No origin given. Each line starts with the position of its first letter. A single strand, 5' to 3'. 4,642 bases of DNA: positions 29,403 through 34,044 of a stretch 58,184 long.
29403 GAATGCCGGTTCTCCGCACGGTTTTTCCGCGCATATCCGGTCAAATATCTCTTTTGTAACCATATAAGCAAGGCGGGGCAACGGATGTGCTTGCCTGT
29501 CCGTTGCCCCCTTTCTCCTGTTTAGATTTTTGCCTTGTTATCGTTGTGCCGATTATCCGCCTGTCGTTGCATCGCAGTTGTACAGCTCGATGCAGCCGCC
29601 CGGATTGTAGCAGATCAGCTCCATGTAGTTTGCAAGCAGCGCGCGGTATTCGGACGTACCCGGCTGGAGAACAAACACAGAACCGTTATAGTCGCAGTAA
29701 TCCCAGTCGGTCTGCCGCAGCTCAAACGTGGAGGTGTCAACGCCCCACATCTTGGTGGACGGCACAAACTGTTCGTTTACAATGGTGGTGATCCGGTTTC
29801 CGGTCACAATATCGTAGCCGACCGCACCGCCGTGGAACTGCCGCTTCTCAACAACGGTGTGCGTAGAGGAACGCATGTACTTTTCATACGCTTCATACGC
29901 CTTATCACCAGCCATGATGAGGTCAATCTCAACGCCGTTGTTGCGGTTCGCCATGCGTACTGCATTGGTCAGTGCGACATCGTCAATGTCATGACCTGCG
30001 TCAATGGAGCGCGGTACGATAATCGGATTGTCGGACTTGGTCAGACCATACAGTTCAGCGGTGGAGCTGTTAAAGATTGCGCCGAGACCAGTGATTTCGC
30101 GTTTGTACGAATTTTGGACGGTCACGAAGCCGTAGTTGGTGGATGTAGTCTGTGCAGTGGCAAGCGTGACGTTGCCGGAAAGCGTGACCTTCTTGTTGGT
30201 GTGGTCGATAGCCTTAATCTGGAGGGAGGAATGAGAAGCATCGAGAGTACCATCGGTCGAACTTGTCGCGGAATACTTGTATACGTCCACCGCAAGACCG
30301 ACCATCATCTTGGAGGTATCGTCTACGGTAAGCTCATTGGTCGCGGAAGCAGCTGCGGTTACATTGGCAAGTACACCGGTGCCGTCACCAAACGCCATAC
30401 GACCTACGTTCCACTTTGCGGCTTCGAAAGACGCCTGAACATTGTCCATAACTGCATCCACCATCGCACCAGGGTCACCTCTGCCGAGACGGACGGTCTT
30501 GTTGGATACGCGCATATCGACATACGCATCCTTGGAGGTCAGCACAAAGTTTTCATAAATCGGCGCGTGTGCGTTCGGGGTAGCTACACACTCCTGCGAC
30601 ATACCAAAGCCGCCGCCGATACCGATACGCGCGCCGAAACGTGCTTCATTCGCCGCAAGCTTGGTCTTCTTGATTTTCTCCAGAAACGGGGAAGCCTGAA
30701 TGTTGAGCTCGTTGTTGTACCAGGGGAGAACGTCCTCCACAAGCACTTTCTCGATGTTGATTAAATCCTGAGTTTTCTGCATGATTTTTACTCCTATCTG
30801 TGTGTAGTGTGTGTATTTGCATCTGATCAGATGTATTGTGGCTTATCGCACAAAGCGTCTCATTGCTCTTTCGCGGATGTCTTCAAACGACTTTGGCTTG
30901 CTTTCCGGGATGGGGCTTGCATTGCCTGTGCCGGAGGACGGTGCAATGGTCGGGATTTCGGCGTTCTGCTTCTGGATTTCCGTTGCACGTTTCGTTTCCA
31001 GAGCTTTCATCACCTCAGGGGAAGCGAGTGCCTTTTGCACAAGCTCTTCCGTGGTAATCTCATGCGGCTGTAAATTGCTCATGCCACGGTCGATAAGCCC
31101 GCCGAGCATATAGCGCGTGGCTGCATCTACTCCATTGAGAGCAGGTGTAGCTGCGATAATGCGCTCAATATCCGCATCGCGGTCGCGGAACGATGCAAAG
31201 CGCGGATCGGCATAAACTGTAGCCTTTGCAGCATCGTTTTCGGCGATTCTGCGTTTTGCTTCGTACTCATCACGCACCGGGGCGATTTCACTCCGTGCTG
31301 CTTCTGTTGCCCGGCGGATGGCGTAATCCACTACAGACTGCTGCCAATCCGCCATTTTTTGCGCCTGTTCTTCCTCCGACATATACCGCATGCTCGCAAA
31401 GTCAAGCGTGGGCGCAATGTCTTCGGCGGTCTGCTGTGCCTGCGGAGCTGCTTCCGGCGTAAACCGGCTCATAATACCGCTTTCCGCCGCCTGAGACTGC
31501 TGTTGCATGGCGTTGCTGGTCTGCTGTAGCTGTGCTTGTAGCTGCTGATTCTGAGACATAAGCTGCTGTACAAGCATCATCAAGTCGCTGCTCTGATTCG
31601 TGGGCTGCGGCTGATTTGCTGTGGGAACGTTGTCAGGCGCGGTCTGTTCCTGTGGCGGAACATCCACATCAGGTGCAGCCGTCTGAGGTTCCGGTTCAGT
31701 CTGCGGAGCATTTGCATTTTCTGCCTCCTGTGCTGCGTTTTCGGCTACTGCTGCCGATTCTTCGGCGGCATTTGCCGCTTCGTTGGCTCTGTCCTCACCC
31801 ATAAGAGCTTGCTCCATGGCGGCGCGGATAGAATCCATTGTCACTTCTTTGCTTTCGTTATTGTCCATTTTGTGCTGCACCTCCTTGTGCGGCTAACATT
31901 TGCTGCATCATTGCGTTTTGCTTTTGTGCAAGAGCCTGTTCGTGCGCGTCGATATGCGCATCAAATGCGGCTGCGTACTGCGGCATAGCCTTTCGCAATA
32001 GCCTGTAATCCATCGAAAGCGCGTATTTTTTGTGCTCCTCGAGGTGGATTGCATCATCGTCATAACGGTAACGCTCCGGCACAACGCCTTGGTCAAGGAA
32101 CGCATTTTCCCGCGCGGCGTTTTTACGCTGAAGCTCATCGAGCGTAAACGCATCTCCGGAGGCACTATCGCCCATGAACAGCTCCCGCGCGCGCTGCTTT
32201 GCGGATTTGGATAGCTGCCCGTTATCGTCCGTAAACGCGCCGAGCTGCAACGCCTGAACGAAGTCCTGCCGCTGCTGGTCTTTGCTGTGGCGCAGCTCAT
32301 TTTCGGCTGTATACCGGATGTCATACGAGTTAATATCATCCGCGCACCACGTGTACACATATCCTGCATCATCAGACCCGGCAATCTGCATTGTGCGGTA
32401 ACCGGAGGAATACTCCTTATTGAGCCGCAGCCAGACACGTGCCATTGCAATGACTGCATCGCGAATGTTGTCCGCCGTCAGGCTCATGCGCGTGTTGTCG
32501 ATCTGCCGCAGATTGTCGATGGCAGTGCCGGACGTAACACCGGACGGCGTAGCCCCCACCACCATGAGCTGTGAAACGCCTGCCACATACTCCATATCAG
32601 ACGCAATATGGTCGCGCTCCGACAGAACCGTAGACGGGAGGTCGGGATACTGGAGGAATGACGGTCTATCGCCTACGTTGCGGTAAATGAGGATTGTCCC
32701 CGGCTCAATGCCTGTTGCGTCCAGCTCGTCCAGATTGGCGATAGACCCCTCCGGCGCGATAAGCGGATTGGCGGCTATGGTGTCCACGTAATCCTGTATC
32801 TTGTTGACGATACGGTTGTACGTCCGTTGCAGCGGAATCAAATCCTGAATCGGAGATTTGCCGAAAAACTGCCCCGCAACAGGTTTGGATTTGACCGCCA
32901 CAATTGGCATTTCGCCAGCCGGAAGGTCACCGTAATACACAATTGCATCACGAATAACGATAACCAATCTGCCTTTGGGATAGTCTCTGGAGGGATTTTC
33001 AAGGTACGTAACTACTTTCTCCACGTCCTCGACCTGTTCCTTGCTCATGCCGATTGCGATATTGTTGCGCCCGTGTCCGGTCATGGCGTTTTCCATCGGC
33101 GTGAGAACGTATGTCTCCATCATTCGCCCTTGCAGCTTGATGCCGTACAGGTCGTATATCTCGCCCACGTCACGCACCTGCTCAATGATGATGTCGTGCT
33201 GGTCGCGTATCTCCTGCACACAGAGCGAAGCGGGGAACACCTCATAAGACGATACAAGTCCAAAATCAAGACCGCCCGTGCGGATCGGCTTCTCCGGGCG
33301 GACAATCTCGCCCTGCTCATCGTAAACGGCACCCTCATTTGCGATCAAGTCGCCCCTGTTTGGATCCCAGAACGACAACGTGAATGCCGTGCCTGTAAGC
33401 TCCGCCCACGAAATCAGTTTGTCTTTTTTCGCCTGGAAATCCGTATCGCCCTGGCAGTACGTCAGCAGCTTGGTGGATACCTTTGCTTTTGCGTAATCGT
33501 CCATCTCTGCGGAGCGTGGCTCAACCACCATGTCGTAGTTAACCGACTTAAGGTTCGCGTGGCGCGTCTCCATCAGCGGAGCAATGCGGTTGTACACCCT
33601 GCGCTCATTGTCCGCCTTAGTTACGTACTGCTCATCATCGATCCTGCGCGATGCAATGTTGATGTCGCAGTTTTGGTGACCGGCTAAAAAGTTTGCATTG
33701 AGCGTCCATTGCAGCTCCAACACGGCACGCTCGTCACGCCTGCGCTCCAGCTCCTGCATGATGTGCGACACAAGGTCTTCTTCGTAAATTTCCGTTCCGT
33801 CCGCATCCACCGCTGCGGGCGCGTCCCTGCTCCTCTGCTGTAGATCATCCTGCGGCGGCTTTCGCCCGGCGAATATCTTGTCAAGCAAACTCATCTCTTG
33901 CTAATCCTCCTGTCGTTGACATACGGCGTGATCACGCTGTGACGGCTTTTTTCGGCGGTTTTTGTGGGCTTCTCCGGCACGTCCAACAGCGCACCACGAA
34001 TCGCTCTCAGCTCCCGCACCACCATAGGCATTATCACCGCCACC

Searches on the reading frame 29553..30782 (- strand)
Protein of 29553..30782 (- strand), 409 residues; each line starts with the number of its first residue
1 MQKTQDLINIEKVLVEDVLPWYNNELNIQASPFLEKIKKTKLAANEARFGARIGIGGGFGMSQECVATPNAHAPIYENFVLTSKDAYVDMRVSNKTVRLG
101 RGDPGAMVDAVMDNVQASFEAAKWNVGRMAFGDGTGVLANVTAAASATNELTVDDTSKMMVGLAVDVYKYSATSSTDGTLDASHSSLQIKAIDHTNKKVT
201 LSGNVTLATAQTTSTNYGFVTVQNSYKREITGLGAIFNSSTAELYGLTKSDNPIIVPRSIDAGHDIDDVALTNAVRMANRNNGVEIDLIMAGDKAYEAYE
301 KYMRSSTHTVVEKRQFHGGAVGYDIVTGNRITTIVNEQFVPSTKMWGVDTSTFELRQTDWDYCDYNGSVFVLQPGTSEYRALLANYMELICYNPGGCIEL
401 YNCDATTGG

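Call 13: search_protein_families(library=phrogs, proteins=[window:29553-30782:-], max_evalue=0.001)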
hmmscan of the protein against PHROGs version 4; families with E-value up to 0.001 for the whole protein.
window:29553-30782:- (409 aa): 1 family
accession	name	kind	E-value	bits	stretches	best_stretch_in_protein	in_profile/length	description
phrog_14242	-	head and packaging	2.7e-24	86.6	1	5-393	3-378/396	major head protein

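Call 48: search_dna_similar(query=window:29553-30782:-, collection=plasmids, mode=protein, max_rows=15)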
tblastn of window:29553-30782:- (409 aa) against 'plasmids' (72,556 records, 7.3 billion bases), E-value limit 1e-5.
No match.

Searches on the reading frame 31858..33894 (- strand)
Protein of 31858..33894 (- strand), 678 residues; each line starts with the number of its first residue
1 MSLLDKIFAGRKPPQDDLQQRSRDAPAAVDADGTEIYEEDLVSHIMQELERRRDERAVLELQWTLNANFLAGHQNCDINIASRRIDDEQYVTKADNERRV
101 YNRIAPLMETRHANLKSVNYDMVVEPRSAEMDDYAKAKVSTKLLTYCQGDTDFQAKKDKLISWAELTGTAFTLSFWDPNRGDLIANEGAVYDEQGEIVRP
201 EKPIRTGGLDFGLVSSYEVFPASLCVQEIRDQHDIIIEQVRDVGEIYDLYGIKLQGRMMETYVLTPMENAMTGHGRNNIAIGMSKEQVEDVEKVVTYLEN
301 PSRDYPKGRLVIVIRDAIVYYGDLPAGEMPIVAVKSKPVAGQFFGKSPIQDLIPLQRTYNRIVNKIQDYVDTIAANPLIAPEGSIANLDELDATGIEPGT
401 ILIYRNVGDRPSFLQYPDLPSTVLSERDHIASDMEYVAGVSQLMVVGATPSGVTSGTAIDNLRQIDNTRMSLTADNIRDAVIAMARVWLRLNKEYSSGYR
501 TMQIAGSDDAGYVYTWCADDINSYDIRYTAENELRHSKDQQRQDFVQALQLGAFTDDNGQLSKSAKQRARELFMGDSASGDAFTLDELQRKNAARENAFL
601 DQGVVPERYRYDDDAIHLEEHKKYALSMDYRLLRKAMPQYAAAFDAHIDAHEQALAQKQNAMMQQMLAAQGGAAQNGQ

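Call 13: search_protein_families(library=phrogs, proteins=[window:31858-33894:-], max_evalue=0.001)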
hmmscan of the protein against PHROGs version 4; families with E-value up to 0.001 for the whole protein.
window:31858-33894:- (678 aa): 3 families
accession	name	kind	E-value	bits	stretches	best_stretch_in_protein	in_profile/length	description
phrog_156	-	head and packaging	3e-27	96.3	1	39-557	9-535/681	portal protein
phrog_332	-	connector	1.5e-09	37.7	1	306-454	238-388/560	head-tail adaptor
phrog_1216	-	head and packaging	6.2e-07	29.3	1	316-506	326-523/714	portal protein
